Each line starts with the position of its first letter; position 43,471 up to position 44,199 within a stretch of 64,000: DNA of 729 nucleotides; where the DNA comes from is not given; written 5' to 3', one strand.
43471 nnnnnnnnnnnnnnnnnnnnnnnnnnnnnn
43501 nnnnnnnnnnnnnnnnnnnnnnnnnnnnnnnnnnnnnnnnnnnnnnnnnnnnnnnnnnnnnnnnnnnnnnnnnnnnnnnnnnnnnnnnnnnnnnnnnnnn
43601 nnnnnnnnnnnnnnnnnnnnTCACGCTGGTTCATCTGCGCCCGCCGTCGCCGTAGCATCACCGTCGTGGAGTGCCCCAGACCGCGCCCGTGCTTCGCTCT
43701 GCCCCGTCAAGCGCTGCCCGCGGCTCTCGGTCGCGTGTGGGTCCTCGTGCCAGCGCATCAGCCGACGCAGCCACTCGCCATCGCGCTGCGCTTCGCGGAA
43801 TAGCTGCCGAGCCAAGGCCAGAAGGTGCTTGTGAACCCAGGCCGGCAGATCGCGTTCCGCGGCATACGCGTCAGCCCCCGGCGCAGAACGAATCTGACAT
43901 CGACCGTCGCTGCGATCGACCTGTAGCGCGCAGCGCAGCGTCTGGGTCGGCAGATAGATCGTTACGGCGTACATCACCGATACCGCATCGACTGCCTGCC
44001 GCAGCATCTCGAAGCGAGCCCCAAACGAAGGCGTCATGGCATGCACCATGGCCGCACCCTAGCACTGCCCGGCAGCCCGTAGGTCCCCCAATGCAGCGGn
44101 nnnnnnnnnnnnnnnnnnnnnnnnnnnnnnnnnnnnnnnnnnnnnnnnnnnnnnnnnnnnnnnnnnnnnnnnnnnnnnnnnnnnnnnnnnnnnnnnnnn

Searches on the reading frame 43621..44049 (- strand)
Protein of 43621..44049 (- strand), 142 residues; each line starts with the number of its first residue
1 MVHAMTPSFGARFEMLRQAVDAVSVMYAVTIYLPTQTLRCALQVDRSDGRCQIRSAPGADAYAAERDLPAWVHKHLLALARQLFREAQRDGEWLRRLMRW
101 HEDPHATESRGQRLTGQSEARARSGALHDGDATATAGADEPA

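Call 3: search_protein_families(library=pfam, proteins=[window:43621-44049:-], max_evalue=0.01)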
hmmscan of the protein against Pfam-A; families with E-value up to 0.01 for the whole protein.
window:43621-44049:- (142 aa): 1 family
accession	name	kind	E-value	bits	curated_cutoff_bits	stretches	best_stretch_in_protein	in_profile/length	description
PF20228.3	DUF6587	-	0.0005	21.2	27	1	61-107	21-65/82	Family of unknown function (DUF6587)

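Call 64: search_protein_families(library=ncbifam, proteins=[window:43621-44049:-], max_evalue=0.01)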
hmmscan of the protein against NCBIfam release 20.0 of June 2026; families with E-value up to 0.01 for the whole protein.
window:43621-44049:- (142 aa): 0 families
